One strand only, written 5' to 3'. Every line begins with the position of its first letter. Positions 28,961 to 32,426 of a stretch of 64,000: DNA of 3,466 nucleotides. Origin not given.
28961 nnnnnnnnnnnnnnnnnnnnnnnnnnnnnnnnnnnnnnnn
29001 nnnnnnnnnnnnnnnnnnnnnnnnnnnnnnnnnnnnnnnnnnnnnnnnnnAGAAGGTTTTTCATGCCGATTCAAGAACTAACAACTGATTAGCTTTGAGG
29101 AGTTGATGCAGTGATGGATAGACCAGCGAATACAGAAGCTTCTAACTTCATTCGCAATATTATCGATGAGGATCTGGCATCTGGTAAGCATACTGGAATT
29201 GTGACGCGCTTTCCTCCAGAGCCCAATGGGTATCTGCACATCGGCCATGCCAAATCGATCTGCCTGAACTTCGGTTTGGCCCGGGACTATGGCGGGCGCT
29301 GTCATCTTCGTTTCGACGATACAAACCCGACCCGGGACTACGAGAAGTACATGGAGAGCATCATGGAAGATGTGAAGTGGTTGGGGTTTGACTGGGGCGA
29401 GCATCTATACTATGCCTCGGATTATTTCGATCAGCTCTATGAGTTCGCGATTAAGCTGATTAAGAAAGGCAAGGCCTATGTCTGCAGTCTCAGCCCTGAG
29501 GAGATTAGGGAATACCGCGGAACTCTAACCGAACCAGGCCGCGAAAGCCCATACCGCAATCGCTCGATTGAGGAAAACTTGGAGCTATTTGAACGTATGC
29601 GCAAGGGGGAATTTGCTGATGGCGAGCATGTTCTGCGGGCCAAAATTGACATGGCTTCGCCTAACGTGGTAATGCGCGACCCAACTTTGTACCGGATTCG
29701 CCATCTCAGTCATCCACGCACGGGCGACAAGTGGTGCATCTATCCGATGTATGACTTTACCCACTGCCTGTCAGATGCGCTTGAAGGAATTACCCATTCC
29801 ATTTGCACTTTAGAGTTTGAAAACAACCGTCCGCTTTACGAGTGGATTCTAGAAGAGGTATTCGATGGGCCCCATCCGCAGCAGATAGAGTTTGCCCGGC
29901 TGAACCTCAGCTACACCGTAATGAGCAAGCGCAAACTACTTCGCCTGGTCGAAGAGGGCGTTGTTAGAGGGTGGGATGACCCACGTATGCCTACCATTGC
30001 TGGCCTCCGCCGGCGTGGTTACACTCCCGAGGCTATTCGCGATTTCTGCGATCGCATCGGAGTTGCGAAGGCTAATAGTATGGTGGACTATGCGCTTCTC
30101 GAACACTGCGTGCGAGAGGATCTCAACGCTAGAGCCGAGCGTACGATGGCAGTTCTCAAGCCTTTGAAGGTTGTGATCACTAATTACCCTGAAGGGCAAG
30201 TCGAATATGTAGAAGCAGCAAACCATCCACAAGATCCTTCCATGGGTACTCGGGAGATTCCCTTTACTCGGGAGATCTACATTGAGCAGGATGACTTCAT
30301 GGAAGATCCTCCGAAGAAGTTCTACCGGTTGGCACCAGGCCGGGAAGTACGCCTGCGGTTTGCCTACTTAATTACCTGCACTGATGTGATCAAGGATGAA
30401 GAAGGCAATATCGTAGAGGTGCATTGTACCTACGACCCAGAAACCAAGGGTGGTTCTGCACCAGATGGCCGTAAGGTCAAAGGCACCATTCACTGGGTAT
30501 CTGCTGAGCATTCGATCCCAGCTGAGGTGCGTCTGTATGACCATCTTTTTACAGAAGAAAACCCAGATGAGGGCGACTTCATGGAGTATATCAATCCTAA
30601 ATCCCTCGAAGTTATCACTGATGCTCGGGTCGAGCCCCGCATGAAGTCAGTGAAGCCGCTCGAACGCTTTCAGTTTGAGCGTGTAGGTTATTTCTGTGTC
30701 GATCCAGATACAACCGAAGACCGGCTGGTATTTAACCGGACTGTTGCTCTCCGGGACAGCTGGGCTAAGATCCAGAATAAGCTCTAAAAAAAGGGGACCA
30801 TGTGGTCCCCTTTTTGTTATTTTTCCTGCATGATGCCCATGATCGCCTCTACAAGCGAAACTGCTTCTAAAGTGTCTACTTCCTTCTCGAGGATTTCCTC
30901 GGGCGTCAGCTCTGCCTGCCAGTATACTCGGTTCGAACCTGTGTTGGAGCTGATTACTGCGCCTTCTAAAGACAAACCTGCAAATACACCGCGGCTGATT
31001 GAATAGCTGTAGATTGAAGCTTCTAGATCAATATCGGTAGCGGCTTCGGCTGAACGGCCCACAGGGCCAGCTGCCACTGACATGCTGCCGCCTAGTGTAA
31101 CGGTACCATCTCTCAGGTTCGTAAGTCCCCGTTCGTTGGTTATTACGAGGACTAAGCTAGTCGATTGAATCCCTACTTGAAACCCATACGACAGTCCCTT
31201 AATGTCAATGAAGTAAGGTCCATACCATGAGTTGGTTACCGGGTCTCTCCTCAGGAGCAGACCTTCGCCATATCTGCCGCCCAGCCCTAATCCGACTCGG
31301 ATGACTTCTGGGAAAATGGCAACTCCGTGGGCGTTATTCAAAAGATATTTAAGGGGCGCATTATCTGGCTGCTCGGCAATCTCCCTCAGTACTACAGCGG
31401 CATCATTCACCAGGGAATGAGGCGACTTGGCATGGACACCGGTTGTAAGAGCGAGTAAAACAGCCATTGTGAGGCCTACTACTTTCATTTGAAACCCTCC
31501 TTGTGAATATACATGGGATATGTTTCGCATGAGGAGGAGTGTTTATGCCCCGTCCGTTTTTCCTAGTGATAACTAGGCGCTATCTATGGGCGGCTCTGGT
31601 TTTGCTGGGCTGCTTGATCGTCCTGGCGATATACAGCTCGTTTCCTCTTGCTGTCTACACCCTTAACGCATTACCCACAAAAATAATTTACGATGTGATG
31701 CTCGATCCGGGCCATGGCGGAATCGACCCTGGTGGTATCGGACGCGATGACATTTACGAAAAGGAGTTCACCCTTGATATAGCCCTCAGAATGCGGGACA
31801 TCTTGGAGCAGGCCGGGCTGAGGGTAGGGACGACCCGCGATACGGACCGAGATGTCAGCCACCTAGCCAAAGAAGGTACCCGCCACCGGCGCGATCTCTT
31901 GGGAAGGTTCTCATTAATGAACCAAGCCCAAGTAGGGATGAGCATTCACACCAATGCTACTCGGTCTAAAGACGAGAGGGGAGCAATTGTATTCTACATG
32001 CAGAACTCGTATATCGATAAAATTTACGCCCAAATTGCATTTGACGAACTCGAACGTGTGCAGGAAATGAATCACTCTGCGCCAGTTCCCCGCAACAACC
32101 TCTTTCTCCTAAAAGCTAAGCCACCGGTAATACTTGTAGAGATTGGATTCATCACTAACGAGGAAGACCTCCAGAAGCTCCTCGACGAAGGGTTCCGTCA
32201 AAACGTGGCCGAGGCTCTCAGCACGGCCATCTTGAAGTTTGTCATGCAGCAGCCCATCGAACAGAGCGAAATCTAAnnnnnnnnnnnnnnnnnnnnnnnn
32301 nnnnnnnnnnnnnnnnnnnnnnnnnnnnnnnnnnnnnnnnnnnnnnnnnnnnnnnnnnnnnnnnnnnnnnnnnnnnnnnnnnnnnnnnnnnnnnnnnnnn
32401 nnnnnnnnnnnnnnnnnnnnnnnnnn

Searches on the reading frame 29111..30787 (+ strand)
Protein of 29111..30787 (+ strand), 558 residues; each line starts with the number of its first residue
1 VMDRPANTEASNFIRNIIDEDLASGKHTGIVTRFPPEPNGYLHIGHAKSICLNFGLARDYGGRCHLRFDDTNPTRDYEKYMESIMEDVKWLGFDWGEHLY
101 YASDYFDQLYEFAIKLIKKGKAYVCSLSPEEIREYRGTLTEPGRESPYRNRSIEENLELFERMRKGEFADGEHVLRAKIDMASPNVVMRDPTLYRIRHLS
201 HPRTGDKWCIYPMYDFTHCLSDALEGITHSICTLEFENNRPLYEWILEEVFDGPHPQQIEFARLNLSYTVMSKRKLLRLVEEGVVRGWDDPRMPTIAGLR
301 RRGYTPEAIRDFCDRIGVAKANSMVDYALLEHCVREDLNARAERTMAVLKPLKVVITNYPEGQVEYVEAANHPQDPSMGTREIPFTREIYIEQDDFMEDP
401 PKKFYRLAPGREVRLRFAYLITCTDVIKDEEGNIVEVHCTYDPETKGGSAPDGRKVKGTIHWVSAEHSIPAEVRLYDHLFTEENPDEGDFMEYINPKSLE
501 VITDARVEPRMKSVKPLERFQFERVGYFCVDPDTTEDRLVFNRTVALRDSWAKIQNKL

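Call 45: search_protein_families(library=pfam, max_evalue=0.00001, proteins=[window:29111-30787:+])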
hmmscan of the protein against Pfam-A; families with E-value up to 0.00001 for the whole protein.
window:29111-30787:+ (558 aa): 3 families
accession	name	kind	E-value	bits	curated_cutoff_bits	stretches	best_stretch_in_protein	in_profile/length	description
PF00749.27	tRNA-synt_1c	-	1.2e-116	389.5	23.4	1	30-339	2-313/314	tRNA synthetases class I (E and Q), catalytic domain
PF03950.23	tRNA-synt_1c_C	-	3.2e-34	117.4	23.9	1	342-442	1-91/91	tRNA synthetases class I (E and Q), anti-codon binding domain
PF20974.2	tRNA-synt_1c_C2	-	1.4e-27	96.6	23.9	1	459-531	1-69/69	tRNA synthetases class I (E and Q), anti-codon binding domain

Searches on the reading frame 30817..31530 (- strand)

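Call 45: search_protein_families(library=pfam, max_evalue=0.00001, proteins=[window:30817-31530:-])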
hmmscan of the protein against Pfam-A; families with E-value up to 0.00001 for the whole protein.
window:30817-31530:- (237 aa): 1 family
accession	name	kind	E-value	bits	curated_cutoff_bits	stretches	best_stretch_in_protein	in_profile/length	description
PF04366.17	Ysc84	-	4.3e-35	120.7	25.1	1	112-230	2-124/127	Las17-binding protein actin regulator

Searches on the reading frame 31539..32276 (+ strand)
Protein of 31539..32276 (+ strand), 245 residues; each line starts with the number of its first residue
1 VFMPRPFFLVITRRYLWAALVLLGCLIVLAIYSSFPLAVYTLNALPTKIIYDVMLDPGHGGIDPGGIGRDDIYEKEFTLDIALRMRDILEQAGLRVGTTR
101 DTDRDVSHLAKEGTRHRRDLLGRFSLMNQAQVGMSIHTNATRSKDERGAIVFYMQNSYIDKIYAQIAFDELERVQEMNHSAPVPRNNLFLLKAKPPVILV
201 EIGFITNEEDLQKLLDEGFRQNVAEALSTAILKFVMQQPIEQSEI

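Call 45: search_protein_families(library=pfam, max_evalue=0.00001, proteins=[window:31539-32276:+])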
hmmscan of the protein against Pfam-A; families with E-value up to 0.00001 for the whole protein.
window:31539-32276:+ (245 aa): 1 family
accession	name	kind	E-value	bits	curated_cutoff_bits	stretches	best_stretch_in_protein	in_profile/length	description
PF01520.23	Amidase_3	-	6.5e-36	124.4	27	1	53-232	1-173/174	N-acetylmuramoyl-L-alanine amidase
